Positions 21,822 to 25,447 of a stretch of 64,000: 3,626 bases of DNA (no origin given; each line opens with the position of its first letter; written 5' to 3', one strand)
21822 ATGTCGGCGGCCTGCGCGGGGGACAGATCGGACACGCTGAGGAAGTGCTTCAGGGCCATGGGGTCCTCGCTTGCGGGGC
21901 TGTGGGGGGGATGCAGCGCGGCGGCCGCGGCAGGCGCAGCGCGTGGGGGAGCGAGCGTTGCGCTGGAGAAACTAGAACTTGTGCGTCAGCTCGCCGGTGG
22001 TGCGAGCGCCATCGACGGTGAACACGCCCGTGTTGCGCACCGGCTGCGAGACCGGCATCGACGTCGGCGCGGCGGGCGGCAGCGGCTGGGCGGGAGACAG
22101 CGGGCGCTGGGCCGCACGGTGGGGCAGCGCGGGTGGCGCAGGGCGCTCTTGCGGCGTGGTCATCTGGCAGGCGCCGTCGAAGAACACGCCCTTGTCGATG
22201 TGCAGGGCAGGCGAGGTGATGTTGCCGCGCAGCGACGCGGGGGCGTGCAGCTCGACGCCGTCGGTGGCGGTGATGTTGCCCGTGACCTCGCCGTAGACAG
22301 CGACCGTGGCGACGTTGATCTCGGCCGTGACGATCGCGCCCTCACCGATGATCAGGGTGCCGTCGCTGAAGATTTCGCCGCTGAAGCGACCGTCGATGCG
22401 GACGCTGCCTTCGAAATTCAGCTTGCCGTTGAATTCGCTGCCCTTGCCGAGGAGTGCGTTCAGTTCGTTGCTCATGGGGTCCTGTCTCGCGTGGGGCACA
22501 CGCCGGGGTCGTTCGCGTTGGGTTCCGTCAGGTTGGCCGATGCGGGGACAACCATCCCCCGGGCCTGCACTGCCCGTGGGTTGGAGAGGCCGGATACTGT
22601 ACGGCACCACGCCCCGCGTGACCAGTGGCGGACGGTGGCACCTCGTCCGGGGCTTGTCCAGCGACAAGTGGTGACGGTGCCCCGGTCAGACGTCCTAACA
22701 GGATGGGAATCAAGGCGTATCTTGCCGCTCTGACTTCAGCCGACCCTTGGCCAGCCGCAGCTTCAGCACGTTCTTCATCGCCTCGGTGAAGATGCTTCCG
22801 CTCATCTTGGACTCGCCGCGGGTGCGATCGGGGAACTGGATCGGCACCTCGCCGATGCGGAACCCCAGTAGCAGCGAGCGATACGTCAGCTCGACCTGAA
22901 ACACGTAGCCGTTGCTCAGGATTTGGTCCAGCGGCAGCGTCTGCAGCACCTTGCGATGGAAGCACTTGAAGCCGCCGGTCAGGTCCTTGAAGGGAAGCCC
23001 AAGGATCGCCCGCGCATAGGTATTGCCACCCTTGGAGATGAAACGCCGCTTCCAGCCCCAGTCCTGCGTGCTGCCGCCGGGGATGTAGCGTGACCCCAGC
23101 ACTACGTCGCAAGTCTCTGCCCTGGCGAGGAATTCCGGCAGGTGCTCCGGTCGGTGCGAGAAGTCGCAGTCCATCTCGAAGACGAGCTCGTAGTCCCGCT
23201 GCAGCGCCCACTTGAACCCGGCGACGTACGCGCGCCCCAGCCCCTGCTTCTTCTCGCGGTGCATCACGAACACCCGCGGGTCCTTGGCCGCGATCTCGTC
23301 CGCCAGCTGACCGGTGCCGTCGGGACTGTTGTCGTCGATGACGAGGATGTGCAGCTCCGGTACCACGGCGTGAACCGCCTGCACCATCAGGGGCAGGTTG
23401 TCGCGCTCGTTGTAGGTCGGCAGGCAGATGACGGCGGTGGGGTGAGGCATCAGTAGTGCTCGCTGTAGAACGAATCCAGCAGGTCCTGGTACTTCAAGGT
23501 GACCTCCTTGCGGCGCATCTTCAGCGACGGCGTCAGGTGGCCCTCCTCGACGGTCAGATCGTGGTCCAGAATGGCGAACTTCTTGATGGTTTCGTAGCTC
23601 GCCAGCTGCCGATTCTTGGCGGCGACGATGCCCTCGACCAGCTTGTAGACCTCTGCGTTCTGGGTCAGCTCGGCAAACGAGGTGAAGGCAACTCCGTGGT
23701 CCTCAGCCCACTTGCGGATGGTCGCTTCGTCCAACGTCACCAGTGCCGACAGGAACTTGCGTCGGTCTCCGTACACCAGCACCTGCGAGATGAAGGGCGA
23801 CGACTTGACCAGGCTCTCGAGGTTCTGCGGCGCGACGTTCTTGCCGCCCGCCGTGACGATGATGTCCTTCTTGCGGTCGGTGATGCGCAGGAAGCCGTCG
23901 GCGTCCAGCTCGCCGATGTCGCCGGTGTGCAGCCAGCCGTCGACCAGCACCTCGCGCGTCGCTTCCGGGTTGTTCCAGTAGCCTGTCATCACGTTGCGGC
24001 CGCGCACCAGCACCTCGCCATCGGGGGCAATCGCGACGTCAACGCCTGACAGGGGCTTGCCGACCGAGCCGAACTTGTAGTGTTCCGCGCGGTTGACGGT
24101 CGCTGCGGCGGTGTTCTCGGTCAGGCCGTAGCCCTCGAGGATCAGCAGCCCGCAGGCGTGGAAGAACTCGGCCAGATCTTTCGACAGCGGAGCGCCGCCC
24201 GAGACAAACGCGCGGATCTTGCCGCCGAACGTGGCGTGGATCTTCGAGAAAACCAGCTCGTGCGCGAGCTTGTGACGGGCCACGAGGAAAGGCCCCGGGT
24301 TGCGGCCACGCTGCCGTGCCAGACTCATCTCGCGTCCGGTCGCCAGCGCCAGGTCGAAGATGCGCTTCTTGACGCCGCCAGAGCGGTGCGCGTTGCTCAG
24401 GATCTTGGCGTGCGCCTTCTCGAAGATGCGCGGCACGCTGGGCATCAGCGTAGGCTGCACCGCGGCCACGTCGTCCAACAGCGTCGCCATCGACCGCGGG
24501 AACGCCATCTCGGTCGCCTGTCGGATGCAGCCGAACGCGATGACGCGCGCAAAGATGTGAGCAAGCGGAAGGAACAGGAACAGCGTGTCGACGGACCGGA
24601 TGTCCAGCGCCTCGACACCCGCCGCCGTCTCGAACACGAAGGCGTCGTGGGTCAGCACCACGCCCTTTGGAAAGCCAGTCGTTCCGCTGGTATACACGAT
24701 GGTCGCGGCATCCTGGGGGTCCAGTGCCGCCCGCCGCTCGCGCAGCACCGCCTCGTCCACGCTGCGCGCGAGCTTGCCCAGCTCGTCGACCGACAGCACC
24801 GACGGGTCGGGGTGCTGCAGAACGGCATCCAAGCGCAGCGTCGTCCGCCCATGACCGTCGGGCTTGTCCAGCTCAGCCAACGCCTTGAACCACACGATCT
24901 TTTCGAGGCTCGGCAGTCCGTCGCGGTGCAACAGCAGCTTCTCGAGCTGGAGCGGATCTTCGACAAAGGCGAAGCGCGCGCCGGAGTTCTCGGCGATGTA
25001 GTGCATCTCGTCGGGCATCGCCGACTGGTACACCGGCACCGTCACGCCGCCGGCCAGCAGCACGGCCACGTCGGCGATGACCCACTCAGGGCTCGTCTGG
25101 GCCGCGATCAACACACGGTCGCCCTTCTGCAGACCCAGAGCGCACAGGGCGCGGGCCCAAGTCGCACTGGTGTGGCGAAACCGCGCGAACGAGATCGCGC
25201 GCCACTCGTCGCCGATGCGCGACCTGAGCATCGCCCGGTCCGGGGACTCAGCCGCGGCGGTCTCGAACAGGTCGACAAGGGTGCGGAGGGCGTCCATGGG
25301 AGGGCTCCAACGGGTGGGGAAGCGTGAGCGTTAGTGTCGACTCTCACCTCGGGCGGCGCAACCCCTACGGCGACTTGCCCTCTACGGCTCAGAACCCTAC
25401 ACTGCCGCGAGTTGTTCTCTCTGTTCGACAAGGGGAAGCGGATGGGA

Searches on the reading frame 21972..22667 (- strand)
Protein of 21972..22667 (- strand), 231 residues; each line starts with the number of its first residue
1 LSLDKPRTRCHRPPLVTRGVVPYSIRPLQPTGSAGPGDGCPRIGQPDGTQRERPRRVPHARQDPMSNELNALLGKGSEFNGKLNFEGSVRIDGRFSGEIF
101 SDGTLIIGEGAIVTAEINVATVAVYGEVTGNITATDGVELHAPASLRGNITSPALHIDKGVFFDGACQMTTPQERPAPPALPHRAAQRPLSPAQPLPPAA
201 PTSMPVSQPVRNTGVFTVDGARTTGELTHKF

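Call 42: search_protein_families(library=pfam, proteins=[window:21972-22667:-], max_evalue=0.001)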
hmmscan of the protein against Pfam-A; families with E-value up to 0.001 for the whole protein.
window:21972-22667:- (231 aa): 1 family
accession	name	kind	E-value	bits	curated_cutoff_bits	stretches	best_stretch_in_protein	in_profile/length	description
PF04519.19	Bactofilin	-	1.1e-27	96.5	27.9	1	72-168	2-98/98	Polymer-forming cytoskeletal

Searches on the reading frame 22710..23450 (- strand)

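Call 42: search_protein_families(library=pfam, proteins=[window:22710-23450:-], max_evalue=0.001)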
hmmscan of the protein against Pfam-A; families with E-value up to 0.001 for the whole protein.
window:22710-23450:- (246 aa): 1 family
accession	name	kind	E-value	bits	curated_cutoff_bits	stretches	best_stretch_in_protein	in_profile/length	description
PF00535.33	Glycos_transf_2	-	1e-31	110.6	23.3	1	8-171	2-166/168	Glycosyl transferase family 2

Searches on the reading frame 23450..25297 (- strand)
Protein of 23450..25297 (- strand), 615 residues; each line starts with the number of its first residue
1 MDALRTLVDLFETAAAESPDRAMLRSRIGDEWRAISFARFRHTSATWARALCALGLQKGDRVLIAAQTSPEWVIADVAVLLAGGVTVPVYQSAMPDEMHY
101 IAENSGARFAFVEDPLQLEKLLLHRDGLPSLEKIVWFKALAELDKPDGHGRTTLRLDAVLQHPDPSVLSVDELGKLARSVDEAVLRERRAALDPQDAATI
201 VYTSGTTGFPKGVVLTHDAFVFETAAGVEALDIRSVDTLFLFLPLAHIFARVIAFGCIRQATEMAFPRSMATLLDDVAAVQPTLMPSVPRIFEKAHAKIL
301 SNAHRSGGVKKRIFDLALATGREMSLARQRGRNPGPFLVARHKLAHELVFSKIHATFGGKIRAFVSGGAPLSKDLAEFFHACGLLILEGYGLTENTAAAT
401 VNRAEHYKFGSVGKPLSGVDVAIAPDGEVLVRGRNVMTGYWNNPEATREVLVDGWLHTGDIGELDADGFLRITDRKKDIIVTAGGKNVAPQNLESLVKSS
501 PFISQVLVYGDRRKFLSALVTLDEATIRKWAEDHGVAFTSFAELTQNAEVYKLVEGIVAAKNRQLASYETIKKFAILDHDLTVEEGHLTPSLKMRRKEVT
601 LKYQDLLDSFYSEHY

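Call 42: search_protein_families(library=pfam, proteins=[window:23450-25297:-], max_evalue=0.001)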
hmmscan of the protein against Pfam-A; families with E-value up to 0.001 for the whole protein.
window:23450-25297:- (615 aa): 2 families
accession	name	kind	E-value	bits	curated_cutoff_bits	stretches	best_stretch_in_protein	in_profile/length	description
PF00501.34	AMP-binding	-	2.1e-75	254.3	29.9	1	11-441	1-384/384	AMP-binding enzyme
PF23562.2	AMP-binding_C_3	-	6.3e-11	43.2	20.8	1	478-613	2-122/124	AMP-binding enzyme C-terminal domain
